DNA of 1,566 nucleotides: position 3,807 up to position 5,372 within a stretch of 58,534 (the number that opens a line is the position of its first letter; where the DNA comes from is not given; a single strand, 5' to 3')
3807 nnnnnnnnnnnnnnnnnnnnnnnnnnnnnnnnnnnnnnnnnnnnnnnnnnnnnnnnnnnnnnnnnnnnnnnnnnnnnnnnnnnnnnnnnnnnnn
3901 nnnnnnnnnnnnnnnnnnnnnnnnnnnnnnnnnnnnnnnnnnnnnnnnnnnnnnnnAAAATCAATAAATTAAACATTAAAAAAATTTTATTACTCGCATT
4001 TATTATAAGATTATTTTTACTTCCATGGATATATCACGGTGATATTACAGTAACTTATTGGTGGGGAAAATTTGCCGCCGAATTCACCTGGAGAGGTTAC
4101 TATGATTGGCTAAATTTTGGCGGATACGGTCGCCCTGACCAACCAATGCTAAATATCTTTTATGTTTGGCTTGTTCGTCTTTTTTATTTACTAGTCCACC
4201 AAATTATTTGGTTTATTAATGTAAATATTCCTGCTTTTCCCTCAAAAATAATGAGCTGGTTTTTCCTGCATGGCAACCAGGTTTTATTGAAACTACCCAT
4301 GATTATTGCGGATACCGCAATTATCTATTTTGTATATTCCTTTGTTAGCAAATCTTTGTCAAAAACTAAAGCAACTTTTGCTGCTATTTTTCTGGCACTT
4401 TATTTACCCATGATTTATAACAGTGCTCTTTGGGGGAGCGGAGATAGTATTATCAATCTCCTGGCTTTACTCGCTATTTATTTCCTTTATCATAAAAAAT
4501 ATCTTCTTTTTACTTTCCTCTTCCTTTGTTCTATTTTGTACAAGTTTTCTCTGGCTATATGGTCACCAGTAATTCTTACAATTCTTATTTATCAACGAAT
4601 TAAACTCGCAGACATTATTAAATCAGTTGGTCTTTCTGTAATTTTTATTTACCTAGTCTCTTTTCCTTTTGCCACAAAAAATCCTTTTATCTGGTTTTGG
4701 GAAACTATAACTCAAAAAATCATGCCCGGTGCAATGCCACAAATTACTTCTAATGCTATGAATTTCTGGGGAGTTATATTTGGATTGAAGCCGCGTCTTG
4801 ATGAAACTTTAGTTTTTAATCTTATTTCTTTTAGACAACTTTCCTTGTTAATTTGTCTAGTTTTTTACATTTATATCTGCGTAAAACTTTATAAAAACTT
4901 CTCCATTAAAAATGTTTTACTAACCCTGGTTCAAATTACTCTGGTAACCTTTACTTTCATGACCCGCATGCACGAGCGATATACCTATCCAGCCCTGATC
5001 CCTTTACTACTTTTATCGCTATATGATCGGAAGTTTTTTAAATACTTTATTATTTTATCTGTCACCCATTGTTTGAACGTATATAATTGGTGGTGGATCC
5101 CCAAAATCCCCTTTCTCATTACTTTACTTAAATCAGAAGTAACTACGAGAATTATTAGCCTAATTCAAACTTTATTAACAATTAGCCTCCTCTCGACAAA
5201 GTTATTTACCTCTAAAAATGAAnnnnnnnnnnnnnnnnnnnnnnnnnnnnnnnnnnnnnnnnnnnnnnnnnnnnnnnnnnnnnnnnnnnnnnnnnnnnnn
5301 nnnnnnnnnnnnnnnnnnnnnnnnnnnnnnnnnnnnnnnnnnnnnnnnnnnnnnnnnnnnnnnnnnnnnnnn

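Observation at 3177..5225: In-frame fusion of a complete cytoplasmic GT2 domain to a complete HERY-type GT-C domain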

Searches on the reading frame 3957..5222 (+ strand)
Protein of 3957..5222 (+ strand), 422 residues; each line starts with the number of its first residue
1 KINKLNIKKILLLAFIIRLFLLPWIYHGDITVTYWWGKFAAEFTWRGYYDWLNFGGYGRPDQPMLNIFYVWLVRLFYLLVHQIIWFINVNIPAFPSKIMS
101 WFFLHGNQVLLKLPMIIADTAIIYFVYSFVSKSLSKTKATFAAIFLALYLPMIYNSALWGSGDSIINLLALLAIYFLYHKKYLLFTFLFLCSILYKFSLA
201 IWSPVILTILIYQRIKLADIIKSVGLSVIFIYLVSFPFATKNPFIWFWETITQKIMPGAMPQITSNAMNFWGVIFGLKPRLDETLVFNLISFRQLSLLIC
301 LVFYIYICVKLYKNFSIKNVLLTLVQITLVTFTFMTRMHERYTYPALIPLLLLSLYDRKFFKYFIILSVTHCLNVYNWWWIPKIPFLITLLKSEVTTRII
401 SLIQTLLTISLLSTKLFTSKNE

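Call 7: search_protein_families(library=pfam, proteins=[window:3957-5222:+], max_evalue=10)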
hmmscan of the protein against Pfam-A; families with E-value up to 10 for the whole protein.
window:3957-5222:+ (422 aa): 1 family
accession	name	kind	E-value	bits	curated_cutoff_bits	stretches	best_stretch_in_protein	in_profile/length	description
PF13231.12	PMT_2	-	0.011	16.4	26.1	1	107-235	20-155/160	Dolichyl-phosphate-mannose-protein mannosyltransferase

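Call 9: search_solved_structures(query=window:3957-5222:+, max_evalue=10, show_alignments=2)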
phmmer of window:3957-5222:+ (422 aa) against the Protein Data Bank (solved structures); distinct sequences matched with E-value up to 10: 0.

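Call 41: search_solved_structures(query=A2, max_evalue=10, show_alignments=3)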
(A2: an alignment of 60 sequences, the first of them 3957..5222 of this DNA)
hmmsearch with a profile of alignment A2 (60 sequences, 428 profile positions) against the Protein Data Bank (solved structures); distinct sequences matched with E-value up to 10: 3.
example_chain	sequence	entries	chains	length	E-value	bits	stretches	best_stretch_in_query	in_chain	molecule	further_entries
23gf_B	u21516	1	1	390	4.6e-06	29.2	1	108-287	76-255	GPI mannosyltransferase 1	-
23gx_B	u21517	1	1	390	4.7e-06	29.2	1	108-287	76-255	GPI mannosyltransferase 1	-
9wno_A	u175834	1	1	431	0.033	16.5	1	113-375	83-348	GPI mannosyltransferase 1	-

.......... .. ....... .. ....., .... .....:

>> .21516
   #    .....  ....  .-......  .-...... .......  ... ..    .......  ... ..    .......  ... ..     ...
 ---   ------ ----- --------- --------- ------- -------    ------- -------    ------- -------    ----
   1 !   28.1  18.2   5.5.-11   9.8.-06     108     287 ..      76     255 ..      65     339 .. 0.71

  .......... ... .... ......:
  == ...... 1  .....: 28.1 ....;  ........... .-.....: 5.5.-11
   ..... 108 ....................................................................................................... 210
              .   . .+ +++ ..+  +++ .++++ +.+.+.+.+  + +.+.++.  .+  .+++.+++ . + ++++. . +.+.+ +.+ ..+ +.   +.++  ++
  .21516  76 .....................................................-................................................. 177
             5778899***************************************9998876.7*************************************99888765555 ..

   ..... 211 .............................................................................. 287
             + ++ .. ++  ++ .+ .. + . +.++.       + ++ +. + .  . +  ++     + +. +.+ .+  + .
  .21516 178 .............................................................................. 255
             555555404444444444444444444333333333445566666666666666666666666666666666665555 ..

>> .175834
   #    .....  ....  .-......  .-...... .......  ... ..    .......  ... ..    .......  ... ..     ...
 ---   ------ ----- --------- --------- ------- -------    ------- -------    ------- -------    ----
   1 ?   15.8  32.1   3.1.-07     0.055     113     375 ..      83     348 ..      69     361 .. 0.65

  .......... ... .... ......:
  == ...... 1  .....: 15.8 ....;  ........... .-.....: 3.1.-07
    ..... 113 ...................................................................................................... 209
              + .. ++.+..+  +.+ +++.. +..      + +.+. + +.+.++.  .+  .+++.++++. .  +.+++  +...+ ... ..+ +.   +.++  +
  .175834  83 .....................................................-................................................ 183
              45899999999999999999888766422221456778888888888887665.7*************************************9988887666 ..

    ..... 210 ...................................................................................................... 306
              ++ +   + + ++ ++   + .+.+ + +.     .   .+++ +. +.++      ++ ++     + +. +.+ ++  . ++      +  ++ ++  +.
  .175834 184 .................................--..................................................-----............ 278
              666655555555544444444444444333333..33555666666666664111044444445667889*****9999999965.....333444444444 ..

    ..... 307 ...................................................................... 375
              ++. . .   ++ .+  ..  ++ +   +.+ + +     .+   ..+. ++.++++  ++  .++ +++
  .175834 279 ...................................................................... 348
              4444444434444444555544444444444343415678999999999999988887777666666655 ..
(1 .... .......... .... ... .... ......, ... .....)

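Call 42: search_protein_families(library=pfam, alignment_id=A2, max_evalue=0.1)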
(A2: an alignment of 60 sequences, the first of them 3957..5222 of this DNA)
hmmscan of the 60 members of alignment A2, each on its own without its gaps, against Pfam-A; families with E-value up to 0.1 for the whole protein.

A. member 1, window:3957-5222:+ (422 aa): 1 family
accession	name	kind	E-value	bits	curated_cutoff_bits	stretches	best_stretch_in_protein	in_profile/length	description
PF13231.12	PMT_2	-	0.011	16.4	26.1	1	107-235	20-155/160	Dolichyl-phosphate-mannose-protein mannosyltransferase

B. families by the number of members that match (of 60 scanned): 6 families
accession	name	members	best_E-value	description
PF03155.21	Alg6_Alg8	29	1e-06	ALG6, ALG8 glycosyltransferase family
PF15971.10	Mannosyl_trans4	3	2.1e-05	DolP-mannose mannosyltransferase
PF13231.12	PMT_2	3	0.0013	Dolichyl-phosphate-mannose-protein mannosyltransferase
PF12666.12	PrgI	1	0.0027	PrgI family protein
PF23440.1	BROMI_C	1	0.03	Broad-minded protein Rab TBC domain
PF13807.11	GNVR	1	0.031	G-rich domain on putative tyrosine kinase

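Call 48: predict_structure(alignment_id=A2)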
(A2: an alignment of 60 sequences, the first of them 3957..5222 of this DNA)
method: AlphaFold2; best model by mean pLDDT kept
length: 422 residues; sequences in the alignment: 60
mean_pLDDT: 94.4   pTM: 0.93
mean pLDDT of the five models: 94.4, 94.2, 93.3, 92.2, 91.8
residues with pLDDT >= 90: 377; 70-90: 37; 50-70: 5; < 50: 3
segments of 3 or more residues with pLDDT < 50: 420-422
pLDDT, mean of each block of 10 residues (from residue 1): 86 97 89 94 92 78 96 97 96 93 95 97 98 97 97 92 95 98 98 96 98 98 98 97 97 89 89 93 94 97 98 97 98 95 96 97 98 92 95 96 98 79 39
secondary structure, 60 per line:
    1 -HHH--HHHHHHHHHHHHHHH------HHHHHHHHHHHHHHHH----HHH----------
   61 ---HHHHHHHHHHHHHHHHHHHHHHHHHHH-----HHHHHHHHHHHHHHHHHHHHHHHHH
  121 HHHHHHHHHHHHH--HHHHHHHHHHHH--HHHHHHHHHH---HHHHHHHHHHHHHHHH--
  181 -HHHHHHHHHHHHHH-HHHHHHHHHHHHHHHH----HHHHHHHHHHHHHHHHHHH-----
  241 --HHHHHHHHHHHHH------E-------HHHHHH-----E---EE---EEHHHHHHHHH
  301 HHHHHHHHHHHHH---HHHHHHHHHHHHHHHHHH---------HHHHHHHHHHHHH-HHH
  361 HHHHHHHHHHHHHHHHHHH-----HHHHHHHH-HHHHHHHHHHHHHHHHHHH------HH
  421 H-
elements in order: H7-21 H28-43 H64-90 H96-133 H136-147 H150-159 H163-178 H182-195 H197-212 H217-235 H243-255 H270-275 H292-313 H317-334 H344-356 H358-379 H385-392 H394-412

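Call 51: fold_search(model_id=the predicted structure, library=pdb)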
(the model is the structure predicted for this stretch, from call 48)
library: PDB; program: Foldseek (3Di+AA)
matches with E <= 10: 72; with E <= 0.001: 1
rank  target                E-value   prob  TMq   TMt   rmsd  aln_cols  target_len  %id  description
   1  6snh_X                4.5e-06  1.00  0.70  0.62   7.4       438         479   17  Cryo-EM structure of yeast ALG6 in complex with 6AG9 Fab and Dol25-P-Glc (released 2020-03-11)
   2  9wno_A                1.7e-03  1.00  0.49  0.50  10.8       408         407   17  Cryo-EM structure of Candida glabrata GPI mannosyltransferase I bound to Dol-P-Man (released 2025-12-03)
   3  9s6s_A                4.0e-03  1.00  0.48  0.39  12.8       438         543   14  Ternary cryo-EM structure of human ALG9 with Dol25-PP-GlcNAc2Man6, Dol25-P-Man and Fab (released 2026-03-18)
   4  9s6r_A                2.1e-02  1.00  0.62  0.67   5.6       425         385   11  Ternary cryo-EM structure of yeast ALG3 with Dol25-PP-GlcNAc2Man5, Dol25-P-Man, and Fab (released 2026-03-18)
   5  9s6t_A                7.1e-02  1.00  0.48  0.43   9.6       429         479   14  Ternary cryo-EM structure of chicken ALG12 with Dol25-PP-GlcNAc2Man7, Dol25-P-Man, and Fab (released 2026-03-18)
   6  8b6l_I                8.8e-02  0.99  0.41  0.27  17.4       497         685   12  Subtomogram average of the human Sec61-TRAP-OSTA-translocon (released 2022-12-07)
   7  9n9j_I                9.1e-02  0.97  0.38  0.25  16.2       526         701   12  Structure of a GRP94 folding intermediate engaged with a CCDC134- and FKBP11-bound secretory translocon (released 2025-11-19)
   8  8pn9_A                9.9e-02  0.98  0.42  0.29  13.4       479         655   12  Structure of human oligosaccharyltransferase OST-A complex bound to NGI-1 (released 2024-05-08)
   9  7oci_F                3.4e-01  0.92  0.41  0.29  16.7       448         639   14  Cryo-EM structure of yeast Ost6p containing oligosaccharyltransferase complex (released 2022-02-16)
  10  9ub7_B                4.2e-01  0.98  0.46  0.49   8.0       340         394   16  Structure of glycosylphosphatidylinositol transamidase,state 1 (released 2026-04-08)
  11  5ogl_A                4.4e-01  0.63  0.34  0.23  16.4       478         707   12  Structure of bacterial oligosaccharyltransferase PglB in complex with an acceptor peptide and an lipid-linked oligosac (released 2017-10-25)
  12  6ftg_5                5.2e-01  0.85  0.42  0.30  14.9       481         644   13  Subtomogram average of OST-containing ribosome-translocon complexes from canine rough microsomal membranes (released 2018-03-21)
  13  6gxc_A                5.8e-01  0.51  0.32  0.21  14.4       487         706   11  Bacterial oligosaccharyltransferase PglB in complex with an inhibitory peptide and a reactive lipid-linked oligosaccha (released 2018-11-14)
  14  7wld_U                6.1e-01  0.96  0.46  0.46   6.8       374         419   14  Cryo-EM structure of the human glycosylphosphatidylinositol transamidase complex at 2.53 Angstrom resolution (released 2022-04-27)
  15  9g95_A                7.5e-01  0.08  0.13  0.13  22.3       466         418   10  Lipid III flippase WzxE with NB10 nanobody in outward-facing conformation at 2.7552 A (released 2025-01-22)
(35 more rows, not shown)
